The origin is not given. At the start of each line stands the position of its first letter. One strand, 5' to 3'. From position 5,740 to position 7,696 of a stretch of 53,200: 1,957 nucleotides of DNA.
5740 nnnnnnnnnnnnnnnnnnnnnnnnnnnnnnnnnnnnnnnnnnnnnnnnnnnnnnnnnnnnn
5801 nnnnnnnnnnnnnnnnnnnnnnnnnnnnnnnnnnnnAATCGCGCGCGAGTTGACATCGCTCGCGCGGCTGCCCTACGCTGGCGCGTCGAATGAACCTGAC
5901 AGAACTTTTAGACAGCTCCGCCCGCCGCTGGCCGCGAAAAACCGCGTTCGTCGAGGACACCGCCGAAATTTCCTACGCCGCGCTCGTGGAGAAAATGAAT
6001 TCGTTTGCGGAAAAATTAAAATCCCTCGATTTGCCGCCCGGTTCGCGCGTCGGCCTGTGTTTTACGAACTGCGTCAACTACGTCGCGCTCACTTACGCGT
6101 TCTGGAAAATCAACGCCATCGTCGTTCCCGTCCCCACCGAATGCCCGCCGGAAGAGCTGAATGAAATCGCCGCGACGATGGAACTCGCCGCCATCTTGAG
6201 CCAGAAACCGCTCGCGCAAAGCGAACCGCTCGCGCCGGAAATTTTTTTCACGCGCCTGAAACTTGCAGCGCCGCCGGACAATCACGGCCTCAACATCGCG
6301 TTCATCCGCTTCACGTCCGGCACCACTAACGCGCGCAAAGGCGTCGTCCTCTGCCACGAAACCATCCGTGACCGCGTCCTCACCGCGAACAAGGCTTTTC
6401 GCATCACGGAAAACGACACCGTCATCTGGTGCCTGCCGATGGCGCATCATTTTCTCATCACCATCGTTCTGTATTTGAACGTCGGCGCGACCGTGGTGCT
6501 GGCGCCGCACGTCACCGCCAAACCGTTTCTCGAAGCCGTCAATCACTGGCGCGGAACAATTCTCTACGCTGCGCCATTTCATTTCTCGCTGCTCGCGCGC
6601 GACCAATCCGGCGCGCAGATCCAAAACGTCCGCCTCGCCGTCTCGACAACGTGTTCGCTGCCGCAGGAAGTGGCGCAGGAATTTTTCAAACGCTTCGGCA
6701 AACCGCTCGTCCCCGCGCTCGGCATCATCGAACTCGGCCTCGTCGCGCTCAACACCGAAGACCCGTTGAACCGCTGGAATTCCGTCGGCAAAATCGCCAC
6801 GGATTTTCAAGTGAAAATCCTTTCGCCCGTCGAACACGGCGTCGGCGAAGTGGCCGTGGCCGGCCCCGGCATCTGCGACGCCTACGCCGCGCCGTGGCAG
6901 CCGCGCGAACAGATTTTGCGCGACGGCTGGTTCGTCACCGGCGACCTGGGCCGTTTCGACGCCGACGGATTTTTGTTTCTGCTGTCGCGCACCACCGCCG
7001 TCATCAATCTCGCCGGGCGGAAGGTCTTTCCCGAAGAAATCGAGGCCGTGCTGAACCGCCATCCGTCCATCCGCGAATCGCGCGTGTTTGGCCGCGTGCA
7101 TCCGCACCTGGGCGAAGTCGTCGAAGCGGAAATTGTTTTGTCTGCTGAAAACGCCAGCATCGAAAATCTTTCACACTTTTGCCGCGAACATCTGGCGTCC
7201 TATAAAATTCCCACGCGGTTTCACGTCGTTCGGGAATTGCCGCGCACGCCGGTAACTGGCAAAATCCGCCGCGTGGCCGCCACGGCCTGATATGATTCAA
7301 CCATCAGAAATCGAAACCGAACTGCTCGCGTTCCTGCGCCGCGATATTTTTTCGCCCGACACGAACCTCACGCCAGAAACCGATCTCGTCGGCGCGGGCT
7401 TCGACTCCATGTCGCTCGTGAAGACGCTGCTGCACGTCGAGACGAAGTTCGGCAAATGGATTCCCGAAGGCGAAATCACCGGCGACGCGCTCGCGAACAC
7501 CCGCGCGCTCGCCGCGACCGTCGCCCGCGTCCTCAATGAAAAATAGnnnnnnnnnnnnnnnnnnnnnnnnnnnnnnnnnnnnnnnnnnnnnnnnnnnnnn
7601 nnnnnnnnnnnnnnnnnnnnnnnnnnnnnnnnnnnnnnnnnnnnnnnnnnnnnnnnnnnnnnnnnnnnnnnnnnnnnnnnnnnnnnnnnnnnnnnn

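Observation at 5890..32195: About 26-kb convergent two-operon lipid/pigment gene cluster: APE-like type II FAS core elaborated with halogenases, HxxxD acyltransferases, desaturase, deacetylase and a C45 Ntn-hydrolase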

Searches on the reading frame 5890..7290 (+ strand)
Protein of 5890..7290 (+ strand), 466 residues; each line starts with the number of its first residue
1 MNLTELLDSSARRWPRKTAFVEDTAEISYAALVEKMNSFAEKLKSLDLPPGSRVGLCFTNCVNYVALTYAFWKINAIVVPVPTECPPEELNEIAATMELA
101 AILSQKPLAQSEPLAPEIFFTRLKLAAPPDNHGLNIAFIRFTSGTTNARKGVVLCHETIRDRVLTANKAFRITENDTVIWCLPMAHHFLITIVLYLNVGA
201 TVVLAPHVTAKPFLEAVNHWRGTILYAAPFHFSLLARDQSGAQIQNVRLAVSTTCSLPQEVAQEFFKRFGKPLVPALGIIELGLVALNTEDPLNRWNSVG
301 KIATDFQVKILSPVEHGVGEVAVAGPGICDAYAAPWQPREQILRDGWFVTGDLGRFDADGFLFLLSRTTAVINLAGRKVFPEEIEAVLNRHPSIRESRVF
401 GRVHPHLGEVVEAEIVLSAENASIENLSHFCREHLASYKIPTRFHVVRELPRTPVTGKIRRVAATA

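Call 3: search_protein_families(library=pfam, proteins=[window:5890-7290:+], max_evalue=0.01)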
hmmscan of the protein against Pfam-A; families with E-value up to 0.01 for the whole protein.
window:5890-7290:+ (466 aa): 3 families
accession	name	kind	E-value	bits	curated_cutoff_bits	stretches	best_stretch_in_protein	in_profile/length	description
PF00501.34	AMP-binding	-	9.9e-51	173.2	29.9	1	8-332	2-383/384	AMP-binding enzyme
PF13193.12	AMP-binding_C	-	7e-13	49.7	24.5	1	383-454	1-73/76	AMP-binding enzyme C-terminal domain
PF23562.2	AMP-binding_C_3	-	0.0056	17.5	20.8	0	372-414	5-48/124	AMP-binding enzyme C-terminal domain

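Call 6: search_protein_families(library=ncbifam, proteins=[window:5890-7290:+], max_evalue=0.01)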
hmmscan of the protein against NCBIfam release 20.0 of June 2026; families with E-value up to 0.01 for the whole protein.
window:5890-7290:+ (466 aa): 105 families (the best 25 are shown)
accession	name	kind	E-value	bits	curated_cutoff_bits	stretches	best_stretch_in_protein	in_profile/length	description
NF004837.0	PRK06187.1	subfamily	6.3e-73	245.8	476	2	135-461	171-515/531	long-chain-fatty-acid--CoA ligase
NF004511.1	PRK05852.1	equivalog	2.3e-62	211.3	650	1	3-461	1-497/505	FadD7 family fatty acid--CoA ligase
NF004114.0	PRK05605.1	equivalog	1.9e-59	201.5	766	2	133-462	220-563/575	long-chain-fatty-acid--CoA ligase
NF006182.0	PRK08316.1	subfamily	2.3e-58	198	663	2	135-459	172-508/523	fatty acyl-CoA synthetase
NF002966.0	PRK03640.1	equivalog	7.5e-58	196.3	556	1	4-461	5-473/483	o-succinylbenzoate--CoA ligase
NF006181.0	PRK08314.1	subfamily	7.9e-58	196.1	705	2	135-459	205-545/563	long-chain-fatty-acid--CoA ligase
NF052269.1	Staph_lig_FadD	equivalog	1.5e-57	195.1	650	2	135-459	151-484/499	long-chain-fatty-acid--CoA ligase FadD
NF005307.0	PRK06839.1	equivalog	1.7e-53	182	748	1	8-462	9-487/496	o-succinylbenzoate--CoA ligase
NF005702.0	PRK07514.1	subfamily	1.7e-53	181.7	558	2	135-460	158-492/506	malonyl-CoA synthase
TIGR01923.1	menE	equivalog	3.7e-52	177.7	330.15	1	28-462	1-440/442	o-succinylbenzoate--CoA ligase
NF005858.0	PRK07787.1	subfamily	1.2e-50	172.3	575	1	6-461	6-465/471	acyl-CoA synthetase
NF009233.0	PRK12583.1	subfamily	2e-48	165.2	832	2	138-462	205-544/558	fatty acid CoA ligase family protein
NF005801.1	PRK07656.1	equivalog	3.1e-48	164.6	657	2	135-459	165-494/500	FadD3 family acyl-CoA ligase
NF006523.0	PRK08974.1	equivalog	6.6e-48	163.2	884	2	133-461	205-547/561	long-chain-fatty-acid--CoA ligase FadD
NF005676.0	PRK07470.1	equivalog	9.3e-48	163.1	774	2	140-460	182-521/544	acyl-CoA synthetase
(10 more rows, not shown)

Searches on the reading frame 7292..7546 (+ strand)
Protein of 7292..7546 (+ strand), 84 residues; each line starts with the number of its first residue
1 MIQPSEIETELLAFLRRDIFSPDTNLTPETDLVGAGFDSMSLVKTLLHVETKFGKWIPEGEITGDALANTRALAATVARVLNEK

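Call 3: search_protein_families(library=pfam, proteins=[window:7292-7546:+], max_evalue=0.01)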
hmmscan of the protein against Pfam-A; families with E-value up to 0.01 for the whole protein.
window:7292-7546:+ (84 aa): 1 family
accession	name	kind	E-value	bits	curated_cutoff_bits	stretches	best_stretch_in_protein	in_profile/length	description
PF00550.31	PP-binding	-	4e-05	24.2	20.8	1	21-75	13-65/67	Phosphopantetheine attachment site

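Call 6: search_protein_families(library=ncbifam, proteins=[window:7292-7546:+], max_evalue=0.01)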
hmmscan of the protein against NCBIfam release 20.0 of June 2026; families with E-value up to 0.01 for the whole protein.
window:7292-7546:+ (84 aa): 2 families
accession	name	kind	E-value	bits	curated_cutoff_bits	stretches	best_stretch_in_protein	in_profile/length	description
NF005480.0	PRK07081.1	equivalog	8.2e-05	22.5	72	1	25-83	21-79/83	acyl carrier protein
NF004533.0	PRK05883.1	equivalog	0.0004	20.2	72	1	3-63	20-82/100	acyl carrier protein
